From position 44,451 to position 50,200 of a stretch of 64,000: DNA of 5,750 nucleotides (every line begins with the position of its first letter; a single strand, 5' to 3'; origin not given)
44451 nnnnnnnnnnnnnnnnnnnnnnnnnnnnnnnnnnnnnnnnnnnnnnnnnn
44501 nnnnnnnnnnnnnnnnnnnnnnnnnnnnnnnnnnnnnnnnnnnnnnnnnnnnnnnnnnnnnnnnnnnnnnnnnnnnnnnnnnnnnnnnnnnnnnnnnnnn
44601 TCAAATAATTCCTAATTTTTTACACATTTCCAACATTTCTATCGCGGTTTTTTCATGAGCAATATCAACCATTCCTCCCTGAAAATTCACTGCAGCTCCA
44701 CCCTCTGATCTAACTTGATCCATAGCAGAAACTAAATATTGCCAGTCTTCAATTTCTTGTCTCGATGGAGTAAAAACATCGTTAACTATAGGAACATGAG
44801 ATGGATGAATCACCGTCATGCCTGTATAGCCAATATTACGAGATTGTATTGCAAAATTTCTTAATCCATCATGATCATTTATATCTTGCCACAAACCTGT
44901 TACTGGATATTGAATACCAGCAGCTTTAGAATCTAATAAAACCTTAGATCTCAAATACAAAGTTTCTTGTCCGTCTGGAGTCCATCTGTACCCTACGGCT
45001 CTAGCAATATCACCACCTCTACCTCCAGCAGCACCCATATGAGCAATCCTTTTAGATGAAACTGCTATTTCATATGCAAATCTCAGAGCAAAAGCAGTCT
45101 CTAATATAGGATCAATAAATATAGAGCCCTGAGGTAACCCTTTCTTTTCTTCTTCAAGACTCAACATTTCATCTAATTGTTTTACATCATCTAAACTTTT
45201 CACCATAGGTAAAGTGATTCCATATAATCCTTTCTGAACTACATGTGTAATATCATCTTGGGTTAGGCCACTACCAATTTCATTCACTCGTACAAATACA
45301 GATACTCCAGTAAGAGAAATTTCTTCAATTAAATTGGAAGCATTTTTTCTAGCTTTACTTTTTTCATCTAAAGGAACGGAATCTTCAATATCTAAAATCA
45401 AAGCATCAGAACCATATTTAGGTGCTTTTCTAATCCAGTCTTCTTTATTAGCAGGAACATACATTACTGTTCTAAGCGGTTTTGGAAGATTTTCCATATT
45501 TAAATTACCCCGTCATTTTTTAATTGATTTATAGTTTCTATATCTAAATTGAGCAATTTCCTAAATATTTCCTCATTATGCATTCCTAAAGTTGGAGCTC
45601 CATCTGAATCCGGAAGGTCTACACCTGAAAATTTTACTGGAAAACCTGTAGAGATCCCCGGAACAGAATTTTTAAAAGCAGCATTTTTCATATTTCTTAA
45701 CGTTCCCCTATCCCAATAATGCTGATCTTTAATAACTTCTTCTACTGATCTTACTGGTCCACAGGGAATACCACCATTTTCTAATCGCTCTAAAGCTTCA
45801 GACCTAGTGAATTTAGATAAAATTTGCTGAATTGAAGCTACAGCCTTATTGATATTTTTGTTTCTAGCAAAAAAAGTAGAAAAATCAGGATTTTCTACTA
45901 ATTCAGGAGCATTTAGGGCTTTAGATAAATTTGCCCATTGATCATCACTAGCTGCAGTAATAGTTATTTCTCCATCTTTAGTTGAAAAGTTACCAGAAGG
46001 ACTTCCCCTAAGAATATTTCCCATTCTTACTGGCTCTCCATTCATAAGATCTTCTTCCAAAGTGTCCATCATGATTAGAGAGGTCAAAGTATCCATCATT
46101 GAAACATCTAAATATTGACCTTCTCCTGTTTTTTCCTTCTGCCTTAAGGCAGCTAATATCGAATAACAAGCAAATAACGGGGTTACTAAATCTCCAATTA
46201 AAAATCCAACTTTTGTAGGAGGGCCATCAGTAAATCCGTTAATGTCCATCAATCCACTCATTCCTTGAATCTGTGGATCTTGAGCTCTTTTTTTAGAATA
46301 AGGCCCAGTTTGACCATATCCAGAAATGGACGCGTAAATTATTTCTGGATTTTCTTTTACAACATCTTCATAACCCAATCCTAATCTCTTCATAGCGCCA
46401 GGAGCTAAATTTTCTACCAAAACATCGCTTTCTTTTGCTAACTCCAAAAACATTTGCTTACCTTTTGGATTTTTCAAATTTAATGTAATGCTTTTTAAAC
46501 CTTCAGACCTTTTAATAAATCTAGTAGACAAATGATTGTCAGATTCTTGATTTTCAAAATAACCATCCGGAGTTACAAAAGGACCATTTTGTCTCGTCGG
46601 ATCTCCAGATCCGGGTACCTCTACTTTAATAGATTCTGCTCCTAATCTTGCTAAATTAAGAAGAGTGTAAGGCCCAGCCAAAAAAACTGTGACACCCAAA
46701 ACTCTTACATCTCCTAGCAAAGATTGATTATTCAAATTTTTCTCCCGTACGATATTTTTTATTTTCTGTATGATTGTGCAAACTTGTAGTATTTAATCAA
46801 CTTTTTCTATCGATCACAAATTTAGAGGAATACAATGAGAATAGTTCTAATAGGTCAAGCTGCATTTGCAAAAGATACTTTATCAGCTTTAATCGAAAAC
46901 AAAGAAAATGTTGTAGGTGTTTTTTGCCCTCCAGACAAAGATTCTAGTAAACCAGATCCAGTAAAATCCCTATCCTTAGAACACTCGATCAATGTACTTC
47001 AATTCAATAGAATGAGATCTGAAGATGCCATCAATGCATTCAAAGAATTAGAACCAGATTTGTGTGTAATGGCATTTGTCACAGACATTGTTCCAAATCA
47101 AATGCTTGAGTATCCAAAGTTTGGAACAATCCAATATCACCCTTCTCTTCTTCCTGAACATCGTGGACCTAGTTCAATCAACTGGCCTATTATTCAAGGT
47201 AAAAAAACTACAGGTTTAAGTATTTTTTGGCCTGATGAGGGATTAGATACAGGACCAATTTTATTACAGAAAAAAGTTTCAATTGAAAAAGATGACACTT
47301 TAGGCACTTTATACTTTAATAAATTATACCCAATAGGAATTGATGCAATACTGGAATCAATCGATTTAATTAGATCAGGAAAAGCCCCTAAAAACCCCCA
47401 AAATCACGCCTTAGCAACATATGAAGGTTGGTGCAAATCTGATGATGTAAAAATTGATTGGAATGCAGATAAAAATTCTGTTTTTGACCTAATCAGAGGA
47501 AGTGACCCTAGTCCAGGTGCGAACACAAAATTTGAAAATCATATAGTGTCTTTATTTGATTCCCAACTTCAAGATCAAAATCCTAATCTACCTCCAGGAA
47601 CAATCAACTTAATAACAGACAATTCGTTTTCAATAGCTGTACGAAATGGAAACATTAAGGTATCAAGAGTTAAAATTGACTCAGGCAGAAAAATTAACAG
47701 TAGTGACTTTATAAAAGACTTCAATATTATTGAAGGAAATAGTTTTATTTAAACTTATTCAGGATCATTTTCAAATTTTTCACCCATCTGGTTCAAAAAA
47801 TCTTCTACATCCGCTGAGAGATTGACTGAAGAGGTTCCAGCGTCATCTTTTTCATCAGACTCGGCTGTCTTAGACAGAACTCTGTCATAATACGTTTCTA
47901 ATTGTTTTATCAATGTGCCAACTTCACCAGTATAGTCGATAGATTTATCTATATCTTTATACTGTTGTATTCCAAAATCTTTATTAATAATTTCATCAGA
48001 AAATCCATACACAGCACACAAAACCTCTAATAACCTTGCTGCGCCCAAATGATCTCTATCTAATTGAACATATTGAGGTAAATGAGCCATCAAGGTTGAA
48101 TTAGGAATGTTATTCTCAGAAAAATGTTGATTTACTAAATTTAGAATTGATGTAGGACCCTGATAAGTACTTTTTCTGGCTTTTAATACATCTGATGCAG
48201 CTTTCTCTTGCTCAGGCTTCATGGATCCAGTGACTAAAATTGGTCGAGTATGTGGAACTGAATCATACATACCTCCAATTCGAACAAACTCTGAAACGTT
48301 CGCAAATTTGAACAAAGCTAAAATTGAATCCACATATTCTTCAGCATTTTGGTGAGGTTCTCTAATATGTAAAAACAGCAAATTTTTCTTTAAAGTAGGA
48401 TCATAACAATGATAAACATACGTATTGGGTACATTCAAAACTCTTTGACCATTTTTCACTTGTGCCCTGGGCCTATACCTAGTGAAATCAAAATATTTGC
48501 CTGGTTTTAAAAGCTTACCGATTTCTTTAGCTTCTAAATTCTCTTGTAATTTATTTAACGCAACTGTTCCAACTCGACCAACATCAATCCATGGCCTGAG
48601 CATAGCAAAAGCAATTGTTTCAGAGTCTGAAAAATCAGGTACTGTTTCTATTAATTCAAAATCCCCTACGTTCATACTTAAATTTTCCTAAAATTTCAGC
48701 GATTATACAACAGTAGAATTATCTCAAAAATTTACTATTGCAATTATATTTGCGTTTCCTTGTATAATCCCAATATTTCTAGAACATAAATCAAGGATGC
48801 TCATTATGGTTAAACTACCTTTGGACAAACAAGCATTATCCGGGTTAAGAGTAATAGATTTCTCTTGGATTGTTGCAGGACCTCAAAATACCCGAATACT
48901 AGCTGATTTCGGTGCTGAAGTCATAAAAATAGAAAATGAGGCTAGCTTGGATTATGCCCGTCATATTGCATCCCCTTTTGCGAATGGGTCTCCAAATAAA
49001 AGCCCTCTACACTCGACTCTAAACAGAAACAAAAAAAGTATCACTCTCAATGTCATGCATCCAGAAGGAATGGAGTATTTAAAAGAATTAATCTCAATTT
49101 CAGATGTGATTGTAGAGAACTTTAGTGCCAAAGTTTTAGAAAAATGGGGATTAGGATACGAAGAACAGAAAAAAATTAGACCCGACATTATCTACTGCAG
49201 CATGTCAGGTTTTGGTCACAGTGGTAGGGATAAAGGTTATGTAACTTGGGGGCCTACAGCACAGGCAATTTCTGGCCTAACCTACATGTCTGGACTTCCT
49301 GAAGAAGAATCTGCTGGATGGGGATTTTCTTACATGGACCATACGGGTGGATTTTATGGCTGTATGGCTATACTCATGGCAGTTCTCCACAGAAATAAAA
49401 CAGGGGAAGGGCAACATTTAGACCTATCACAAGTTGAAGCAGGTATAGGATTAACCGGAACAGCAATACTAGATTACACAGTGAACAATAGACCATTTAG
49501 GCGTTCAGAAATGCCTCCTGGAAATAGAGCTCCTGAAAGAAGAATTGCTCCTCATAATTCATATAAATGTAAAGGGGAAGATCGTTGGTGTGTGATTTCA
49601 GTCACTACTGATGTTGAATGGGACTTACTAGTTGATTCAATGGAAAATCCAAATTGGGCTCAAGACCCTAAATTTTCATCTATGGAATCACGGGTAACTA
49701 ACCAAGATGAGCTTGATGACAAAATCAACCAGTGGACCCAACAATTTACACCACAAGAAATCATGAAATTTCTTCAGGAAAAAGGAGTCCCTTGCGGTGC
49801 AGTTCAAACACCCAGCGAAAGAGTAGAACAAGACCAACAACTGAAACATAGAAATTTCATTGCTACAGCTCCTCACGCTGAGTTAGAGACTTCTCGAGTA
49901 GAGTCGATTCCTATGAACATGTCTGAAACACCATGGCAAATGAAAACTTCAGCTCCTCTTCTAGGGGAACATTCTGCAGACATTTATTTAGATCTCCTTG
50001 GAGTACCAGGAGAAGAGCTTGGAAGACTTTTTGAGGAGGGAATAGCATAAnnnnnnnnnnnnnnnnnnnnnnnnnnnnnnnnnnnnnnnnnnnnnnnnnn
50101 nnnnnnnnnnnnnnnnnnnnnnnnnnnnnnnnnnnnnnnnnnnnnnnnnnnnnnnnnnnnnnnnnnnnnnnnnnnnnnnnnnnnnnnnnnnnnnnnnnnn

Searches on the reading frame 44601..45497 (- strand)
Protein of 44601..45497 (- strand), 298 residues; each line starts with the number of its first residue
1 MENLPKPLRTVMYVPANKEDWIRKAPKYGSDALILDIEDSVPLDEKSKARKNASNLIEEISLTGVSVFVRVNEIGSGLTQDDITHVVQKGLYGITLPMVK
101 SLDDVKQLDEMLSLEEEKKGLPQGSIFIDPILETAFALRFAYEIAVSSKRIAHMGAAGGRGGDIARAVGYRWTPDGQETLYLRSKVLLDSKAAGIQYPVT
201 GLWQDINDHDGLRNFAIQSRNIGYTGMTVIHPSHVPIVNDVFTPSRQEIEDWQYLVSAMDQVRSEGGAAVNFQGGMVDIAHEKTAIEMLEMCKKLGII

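Call 65: search_protein_families(library=pfam, proteins=[window:44601-45497:-], max_evalue=0.00001)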
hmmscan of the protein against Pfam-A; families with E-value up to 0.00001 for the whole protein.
window:44601-45497:- (298 aa): 2 families
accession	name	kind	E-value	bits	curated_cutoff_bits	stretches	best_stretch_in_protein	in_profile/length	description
PF03328.21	HpcH_HpaI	-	2.4e-40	138.6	25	1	9-232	1-221/221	HpcH/HpaI aldolase/citrate lyase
PF15617.12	C-C_Bond_Lyase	-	7.7e-14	52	28.4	1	8-138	7-143/320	C-C_Bond_Lyase of the TIM-Barrel fold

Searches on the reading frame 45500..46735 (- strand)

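Call 65: search_protein_families(library=pfam, proteins=[window:45500-46735:-], max_evalue=0.00001)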
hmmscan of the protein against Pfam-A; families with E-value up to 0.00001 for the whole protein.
window:45500-46735:- (411 aa): 1 family
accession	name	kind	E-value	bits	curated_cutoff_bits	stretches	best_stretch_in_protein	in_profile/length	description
PF02515.22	CoA_transf_3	-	5.8e-103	345.3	23.3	1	7-387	1-366/366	CoA-transferase family III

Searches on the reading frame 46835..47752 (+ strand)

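Call 65: search_protein_families(library=pfam, proteins=[window:46835-47752:+], max_evalue=0.00001)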
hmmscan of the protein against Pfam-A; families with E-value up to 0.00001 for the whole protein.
window:46835-47752:+ (305 aa): 2 families
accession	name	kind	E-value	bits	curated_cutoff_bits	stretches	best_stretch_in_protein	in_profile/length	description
PF00551.24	Formyl_trans_N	-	2e-30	106.4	26.1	1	1-160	1-166/181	Formyl transferase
PF02911.23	Formyl_trans_C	-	1.1e-14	54.9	21.1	1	202-296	4-99/100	Formyl transferase, C-terminal domain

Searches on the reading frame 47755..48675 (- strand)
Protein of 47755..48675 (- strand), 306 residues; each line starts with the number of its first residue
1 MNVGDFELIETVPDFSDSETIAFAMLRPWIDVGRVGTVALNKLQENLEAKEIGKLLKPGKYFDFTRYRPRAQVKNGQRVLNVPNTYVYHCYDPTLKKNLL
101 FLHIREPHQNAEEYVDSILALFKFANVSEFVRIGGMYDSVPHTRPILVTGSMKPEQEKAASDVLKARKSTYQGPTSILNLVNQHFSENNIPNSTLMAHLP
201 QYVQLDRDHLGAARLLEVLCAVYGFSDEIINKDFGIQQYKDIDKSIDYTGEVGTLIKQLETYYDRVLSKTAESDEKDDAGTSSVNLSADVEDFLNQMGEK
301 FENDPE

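Call 65: search_protein_families(library=pfam, proteins=[window:47755-48675:-], max_evalue=0.00001)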
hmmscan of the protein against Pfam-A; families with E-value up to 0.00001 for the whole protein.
window:47755-48675:- (306 aa): 1 family
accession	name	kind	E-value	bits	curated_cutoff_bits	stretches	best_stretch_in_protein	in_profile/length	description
PF09754.15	PAC2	-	6.1e-30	105.1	25.8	1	26-226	2-194/215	PAC2 family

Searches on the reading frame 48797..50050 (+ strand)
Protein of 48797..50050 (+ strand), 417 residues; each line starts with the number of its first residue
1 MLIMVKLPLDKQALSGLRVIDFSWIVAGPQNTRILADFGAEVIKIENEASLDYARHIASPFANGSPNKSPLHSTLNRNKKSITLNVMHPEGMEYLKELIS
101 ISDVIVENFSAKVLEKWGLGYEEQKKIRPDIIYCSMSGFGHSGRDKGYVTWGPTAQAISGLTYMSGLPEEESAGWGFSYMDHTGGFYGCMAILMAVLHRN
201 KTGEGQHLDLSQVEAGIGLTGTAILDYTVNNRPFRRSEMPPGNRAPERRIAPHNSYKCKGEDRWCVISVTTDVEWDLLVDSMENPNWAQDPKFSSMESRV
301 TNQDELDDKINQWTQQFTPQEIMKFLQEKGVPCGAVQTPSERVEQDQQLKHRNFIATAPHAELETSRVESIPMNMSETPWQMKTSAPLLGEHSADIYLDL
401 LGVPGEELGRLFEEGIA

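Call 65: search_protein_families(library=pfam, proteins=[window:48797-50050:+], max_evalue=0.00001)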
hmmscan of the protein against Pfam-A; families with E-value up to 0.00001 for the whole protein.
window:48797-50050:+ (417 aa): 1 family
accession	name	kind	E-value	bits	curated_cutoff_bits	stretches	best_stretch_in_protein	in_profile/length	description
PF02515.22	CoA_transf_3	-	1.8e-111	373.3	23.3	1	14-393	1-366/366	CoA-transferase family III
